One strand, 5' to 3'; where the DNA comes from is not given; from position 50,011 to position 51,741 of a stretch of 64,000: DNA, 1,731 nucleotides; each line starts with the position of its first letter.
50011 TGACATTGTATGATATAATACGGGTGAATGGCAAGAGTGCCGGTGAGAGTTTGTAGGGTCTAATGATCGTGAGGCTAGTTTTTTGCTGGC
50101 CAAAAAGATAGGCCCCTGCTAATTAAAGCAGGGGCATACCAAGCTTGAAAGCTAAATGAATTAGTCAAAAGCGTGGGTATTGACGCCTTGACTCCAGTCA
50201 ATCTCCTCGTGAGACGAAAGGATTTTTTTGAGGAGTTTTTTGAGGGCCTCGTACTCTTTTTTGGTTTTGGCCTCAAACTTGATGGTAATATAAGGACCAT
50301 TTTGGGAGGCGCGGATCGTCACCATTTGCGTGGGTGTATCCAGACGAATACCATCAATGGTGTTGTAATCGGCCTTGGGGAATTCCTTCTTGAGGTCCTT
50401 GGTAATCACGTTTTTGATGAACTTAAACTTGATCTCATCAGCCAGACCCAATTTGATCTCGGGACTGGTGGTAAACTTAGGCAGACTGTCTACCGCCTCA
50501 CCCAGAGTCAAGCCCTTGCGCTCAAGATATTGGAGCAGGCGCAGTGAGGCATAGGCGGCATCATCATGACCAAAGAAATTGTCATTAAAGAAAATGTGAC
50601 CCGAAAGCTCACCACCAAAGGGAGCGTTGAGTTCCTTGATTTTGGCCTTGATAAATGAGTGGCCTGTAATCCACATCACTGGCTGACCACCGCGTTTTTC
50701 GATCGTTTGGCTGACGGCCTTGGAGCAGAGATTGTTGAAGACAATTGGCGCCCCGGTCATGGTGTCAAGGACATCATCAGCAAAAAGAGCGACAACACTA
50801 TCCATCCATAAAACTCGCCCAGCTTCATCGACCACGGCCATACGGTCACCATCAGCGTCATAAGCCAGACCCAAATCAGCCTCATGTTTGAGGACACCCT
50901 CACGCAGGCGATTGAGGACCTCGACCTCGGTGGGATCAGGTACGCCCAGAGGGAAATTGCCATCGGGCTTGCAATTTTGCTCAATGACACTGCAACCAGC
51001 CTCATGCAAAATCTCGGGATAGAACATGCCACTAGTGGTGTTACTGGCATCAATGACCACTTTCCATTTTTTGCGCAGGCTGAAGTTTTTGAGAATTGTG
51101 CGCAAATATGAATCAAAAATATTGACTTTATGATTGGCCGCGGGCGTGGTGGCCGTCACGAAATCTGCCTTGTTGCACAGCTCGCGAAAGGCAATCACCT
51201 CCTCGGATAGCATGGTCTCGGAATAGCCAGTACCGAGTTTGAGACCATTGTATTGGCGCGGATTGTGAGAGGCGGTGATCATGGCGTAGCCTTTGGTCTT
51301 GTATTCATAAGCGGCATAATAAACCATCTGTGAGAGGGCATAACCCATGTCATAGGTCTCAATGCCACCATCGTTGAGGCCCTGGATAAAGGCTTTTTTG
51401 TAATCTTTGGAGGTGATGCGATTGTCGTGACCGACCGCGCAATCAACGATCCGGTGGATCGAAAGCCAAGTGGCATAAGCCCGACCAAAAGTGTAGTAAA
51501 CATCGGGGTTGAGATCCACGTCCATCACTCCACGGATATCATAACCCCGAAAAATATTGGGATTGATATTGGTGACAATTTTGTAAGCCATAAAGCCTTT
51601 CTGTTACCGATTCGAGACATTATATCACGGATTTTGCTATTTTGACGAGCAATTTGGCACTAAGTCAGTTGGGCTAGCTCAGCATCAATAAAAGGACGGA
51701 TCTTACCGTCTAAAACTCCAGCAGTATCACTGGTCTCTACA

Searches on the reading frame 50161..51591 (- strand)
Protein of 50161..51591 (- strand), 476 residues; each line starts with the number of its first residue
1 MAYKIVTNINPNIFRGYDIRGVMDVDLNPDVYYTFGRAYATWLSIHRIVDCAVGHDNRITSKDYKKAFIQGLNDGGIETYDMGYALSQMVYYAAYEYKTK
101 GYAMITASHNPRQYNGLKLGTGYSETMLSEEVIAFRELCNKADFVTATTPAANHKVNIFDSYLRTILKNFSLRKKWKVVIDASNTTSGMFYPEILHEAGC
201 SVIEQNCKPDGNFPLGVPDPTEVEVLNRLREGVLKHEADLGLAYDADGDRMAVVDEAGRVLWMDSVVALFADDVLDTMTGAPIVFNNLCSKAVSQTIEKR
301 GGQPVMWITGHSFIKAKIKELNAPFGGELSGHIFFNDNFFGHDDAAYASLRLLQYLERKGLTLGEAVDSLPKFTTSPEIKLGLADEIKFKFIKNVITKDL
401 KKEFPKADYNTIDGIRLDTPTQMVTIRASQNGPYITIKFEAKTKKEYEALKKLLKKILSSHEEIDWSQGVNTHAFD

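Call 15: find_encoding_contigs(protein=window:50161-51591:-, flank=10000, max_places=10)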
Protein window:50161-51591:- (476 aa): 3 contigs read that carry it; 2 places shown.
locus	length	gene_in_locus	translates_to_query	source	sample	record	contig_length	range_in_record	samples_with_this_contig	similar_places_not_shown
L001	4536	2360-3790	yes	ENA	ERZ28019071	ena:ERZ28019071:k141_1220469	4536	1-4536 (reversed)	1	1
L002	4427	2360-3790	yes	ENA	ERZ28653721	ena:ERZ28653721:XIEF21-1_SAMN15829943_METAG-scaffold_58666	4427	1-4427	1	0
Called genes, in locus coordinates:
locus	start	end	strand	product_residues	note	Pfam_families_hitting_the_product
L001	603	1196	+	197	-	-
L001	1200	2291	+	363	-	PF03462:PCRF, PF00472:RF-1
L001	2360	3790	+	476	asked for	PF02878:PGM_PMM_I, PF02879:PGM_PMM_II, PF02880:PGM_PMM_III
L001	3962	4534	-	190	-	?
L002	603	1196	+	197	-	-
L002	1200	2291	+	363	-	PF03462:PCRF, PF00472:RF-1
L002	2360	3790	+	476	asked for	PF02878:PGM_PMM_I, PF02879:PGM_PMM_II, PF02880:PGM_PMM_III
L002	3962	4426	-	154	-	?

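Call 16: find_related_loci(query=window:50161-51591:-, collection=genome_contigs, flank=10000)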
Query window:50161-51591:- (476 aa) in genome_contigs; peptide patterns used: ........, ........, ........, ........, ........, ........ (x = any residue, [..] = any of these).
154 stretches matched a pattern; 30 encode a relative of the query (tblastn E <= 1e-3); 29 distinct loci.
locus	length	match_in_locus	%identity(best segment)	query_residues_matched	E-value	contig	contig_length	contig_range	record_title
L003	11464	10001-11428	87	1-476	0e+0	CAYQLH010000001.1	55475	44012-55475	MAG TPA_asm: uncultured Pseudomonadales bacterium isolate SRP278969_co1_166 genome assembly, contig: NODE_375_length_554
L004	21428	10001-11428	89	1-476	0e+0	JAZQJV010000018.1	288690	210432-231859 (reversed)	MAG: Patescibacteria group bacterium isolate T1900044616_TS20190082.MAGScoT_cleanbin_000078 SGB_856_k141_1673116, whole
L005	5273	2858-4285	81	1-476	0e+0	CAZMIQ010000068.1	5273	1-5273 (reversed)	MAG TPA_asm: uncultured Pseudomonadales bacterium isolate SRP241326_co1_242 genome assembly, contig: NODE_18418_length_5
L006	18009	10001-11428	75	1-476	0e+0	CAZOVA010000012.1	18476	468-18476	MAG TPA_asm: uncultured Pseudomonadales bacterium isolate binchicken_co45_656 genome assembly, contig: NODE_5043_length_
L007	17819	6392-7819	75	1-476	0e+0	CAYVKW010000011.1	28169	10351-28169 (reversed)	MAG TPA_asm: uncultured Pseudomonadales bacterium isolate SRP192927_co1_174 genome assembly, contig: NODE_2978_length_28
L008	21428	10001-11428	73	1-476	0e+0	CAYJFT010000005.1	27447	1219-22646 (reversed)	MAG TPA_asm: uncultured Pseudomonadales bacterium isolate ERP123703_co1_72 genome assembly, contig: NODE_1738_length_274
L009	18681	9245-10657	65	4-476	0e+0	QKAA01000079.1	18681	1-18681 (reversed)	MAG: bacterium isolate SZUA-360 scaffold_7962, whole genome shotgun sequence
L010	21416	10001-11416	64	3-476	0e+0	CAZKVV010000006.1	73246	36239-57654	MAG TPA_asm: uncultured Pseudomonadales bacterium isolate SRP286056_co2_531 genome assembly, contig: NODE_352_length_732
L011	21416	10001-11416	65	3-476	0e+0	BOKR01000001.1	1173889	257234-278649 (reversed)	MAG: Patescibacteria group bacterium BroJett025 DNA, sequence1, whole genome shotgun sequence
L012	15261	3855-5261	65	6-476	0e+0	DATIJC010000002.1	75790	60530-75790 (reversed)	MAG TPA_asm: Patescibacteria group bacterium isolate SMAG_U15681 k141_418741, whole genome shotgun sequence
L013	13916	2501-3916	63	3-476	0e+0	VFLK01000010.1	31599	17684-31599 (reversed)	MAG: Candidatus Paceibacterota bacterium isolate Bin_61_66 c_000003803614, whole genome shotgun sequence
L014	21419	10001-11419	63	4-476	0e+0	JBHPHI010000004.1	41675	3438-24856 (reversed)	Patescibacteria group bacterium isolate SAG AM-311-P01 NODE_4_length_41675_cov_28.533758, whole genome shotgun sequence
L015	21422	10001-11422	62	1-476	0e+0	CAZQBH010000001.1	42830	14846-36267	MAG TPA_asm: uncultured Pseudomonadales bacterium isolate SRP170004_co1_119 genome assembly, contig: NODE_1133_length_42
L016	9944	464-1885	61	2-475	0e+0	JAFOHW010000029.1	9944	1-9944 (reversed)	Candidatus Saccharibacteria bacterium isolate RGIG482 Dairy_cattle_Duodenum-1__c259568, whole genome shotgun sequence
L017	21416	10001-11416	60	3-476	0e+0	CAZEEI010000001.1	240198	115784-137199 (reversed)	MAG TPA_asm: uncultured Pseudomonadales bacterium isolate SRP192927_co7_719 genome assembly, contig: NODE_22_length_2401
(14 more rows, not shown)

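Call 40: list_cluster_members(proteins=[window:50161-51591:-, window:48202-49989:+, window:44401-46113:+, window:43718-44302:-, window:42812-43306:-, window:43323-43541:-, window:47080-48054:+, window:51660-52751:-])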
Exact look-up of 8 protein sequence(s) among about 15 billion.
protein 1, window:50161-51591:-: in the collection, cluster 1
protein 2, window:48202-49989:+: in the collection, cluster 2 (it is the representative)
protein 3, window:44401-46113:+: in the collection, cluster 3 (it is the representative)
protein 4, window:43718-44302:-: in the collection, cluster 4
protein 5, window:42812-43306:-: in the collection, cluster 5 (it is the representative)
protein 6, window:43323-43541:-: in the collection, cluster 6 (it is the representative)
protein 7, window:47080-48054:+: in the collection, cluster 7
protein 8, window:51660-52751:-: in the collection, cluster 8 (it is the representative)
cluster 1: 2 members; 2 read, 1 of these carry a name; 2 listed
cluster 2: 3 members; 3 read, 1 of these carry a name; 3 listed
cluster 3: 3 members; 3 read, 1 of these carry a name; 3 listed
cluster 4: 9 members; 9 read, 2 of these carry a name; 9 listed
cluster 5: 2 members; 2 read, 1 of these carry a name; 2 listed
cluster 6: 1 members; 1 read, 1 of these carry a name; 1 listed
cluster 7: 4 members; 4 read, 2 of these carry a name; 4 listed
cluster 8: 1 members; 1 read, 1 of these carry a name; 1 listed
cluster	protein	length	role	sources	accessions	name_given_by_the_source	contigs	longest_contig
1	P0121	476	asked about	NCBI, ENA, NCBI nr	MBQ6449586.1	phosphomannomutase/phosphoglucomutase [bacterium]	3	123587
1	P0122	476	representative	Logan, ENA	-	-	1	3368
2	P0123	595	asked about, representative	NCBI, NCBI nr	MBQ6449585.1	AAA family ATPase [bacterium]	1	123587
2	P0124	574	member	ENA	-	-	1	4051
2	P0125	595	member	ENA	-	-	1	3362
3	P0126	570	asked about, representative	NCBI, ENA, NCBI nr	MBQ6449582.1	oligosaccharide flippase family protein [bacterium]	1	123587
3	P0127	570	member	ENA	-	-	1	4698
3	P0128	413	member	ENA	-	-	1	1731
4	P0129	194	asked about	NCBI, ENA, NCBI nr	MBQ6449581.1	ribonuclease H-like domain-containing protein [bacterium]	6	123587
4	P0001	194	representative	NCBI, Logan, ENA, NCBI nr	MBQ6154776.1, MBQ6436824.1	ribonuclease H-like domain-containing protein [bacterium]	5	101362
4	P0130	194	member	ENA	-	-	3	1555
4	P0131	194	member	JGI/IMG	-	-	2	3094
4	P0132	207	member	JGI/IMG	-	-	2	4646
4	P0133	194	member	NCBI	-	-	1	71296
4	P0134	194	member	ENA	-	-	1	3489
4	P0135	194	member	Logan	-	-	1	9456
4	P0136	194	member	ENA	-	-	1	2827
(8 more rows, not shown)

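Call 42: find_encoding_contigs(protein=P0136, flank=3000, max_places=3)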
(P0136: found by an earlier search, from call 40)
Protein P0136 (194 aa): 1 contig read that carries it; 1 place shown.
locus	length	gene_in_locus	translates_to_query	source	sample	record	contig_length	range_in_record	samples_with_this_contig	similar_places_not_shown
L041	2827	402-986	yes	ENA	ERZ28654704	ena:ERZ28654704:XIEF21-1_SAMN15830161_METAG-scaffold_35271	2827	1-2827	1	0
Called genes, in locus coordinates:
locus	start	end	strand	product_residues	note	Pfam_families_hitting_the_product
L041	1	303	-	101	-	?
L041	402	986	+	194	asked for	PF13482:RNase_H_2 (weak)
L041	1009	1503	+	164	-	PF13527:Acetyltransf_9, PF00583:Acetyltransf_1, PF13673:Acetyltransf_10 (weak), PF13508:Acetyltransf_7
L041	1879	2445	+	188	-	PF08207:EFP_N, PF01132:EFP, PF09285:Elong-fact-P_C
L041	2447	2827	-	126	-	?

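Call 43: find_encoding_contigs(protein=P0135, flank=6000, max_places=3)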
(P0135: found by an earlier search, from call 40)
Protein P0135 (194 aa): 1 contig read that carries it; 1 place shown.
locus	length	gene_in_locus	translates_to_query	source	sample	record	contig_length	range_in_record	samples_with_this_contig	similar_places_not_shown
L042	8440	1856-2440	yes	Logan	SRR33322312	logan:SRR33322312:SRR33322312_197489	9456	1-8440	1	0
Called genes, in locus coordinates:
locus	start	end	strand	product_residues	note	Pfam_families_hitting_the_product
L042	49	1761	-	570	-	PF03023:MurJ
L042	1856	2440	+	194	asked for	PF13482:RNase_H_2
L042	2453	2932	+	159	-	PF00583:Acetyltransf_1, PF13508:Acetyltransf_7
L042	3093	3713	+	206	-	PF13828:DUF4190 (weak)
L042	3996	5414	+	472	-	PF13439:Glyco_transf_4, PF13579:Glyco_trans_4_4 (weak), PF00534:Glycos_transf_1, PF13692:Glyco_trans_1_4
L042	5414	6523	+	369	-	PF00534:Glycos_transf_1, PF13692:Glyco_trans_1_4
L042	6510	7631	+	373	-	PF00483:NTP_transferase, PF12804:NTP_transf_3, PF22640:ManC_GMP_beta-helix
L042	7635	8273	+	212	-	PF02397:Bac_transf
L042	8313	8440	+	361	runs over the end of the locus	PF00924:MS_channel_2nd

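Call 44: find_encoding_contigs(protein=P0133, flank=10000, max_places=3)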
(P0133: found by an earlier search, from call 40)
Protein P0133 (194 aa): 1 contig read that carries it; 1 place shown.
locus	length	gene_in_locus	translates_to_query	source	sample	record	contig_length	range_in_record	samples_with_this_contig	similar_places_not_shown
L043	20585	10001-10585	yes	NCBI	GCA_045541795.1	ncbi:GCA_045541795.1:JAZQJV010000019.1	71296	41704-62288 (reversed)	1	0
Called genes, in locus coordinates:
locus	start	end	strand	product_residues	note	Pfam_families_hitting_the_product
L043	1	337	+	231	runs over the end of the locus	PF13489:Methyltransf_23, PF08241:Methyltransf_11, PF08242:Methyltransf_12, PF13649:Methyltransf_25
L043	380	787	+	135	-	PF01219:DAGK_prokar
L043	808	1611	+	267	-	PF02673:BacA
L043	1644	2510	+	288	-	PF02195:ParB_N, PF17762:HTH_ParB, PF08535:KorB (weak)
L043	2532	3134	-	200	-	-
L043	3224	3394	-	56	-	-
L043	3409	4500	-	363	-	PF00575:S1 (weak), PF23459:S1_RRP5 (faint), PF00575:S1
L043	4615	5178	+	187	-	PF01966:HD (weak)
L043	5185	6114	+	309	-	PF01263:Aldose_epim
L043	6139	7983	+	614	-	-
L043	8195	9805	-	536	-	PF03023:MurJ, PF13440:Polysacc_synt_3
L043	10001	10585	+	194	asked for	PF13482:RNase_H_2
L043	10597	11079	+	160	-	PF13527:Acetyltransf_9, PF00583:Acetyltransf_1, PF13673:Acetyltransf_10 (weak), PF13508:Acetyltransf_7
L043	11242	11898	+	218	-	-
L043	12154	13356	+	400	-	PF13439:Glyco_transf_4, PF20706:GT4-conflict (faint), PF00534:Glycos_transf_1, PF13692:Glyco_trans_1_4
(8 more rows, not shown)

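Call 45: find_encoding_contigs(protein=P0132, flank=5000, max_places=3)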
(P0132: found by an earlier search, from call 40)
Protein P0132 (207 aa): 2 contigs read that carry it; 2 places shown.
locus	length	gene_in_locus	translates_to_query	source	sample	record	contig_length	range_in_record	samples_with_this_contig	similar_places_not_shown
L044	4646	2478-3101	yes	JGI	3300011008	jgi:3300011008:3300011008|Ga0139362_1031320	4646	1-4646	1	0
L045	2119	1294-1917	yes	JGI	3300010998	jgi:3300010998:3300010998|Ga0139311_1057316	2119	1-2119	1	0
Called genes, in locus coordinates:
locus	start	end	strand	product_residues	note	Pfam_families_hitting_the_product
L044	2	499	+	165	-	?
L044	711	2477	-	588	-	PF03023:MurJ, PF13440:Polysacc_synt_3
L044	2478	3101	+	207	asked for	PF13482:RNase_H_2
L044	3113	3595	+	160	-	PF00583:Acetyltransf_1, PF13508:Acetyltransf_7, PF13527:Acetyltransf_9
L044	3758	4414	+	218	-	-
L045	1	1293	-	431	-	?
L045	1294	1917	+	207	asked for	PF13482:RNase_H_2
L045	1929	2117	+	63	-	?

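Call 49: find_encoding_contigs(protein=P0134, flank=3500, max_places=3)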
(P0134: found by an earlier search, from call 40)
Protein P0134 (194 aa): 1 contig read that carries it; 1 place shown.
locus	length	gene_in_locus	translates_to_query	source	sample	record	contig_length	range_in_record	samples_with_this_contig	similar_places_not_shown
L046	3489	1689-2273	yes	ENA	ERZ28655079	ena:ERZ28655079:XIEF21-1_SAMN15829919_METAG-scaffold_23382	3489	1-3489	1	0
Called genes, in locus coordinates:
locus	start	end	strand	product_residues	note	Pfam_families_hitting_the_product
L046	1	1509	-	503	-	?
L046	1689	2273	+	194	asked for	PF13482:RNase_H_2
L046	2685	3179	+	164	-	PF00583:Acetyltransf_1, PF13527:Acetyltransf_9 (weak), PF13508:Acetyltransf_7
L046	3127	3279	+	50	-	-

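Call 50: find_encoding_contigs(protein=P0122, flank=3500, max_places=3)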
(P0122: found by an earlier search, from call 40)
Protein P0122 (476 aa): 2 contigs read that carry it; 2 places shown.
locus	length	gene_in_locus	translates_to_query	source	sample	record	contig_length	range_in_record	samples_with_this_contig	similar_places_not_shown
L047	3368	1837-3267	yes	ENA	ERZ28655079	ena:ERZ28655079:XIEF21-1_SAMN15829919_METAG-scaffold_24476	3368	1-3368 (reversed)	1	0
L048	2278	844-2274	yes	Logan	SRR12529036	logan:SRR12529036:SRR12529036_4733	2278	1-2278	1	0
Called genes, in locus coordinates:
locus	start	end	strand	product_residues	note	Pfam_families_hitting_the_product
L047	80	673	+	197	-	-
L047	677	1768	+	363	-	PF03462:PCRF, PF00472:RF-1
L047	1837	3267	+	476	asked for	PF02878:PGM_PMM_I, PF02879:PGM_PMM_II, PF02880:PGM_PMM_III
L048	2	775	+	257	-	?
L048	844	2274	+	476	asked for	PF02878:PGM_PMM_I, PF02879:PGM_PMM_II, PF02880:PGM_PMM_III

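Call 59: find_encoding_contigs(protein=P0125, flank=3500, max_places=3)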
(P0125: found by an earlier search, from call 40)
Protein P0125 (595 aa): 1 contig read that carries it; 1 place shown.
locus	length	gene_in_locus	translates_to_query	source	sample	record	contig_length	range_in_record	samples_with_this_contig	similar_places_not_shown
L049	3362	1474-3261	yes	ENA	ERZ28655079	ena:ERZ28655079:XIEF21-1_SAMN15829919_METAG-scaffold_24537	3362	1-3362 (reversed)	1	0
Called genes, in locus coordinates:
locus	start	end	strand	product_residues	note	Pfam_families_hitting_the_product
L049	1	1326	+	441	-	?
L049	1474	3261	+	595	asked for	PF02689:Herpes_Helicase (faint), PF05970:PIF1, PF13245:AAA_19, PF13401:AAA_22 (weak), PF13604:AAA_30, PF01443:Viral_helicase1 (faint), PF13538:UvrD_C_2 (weak)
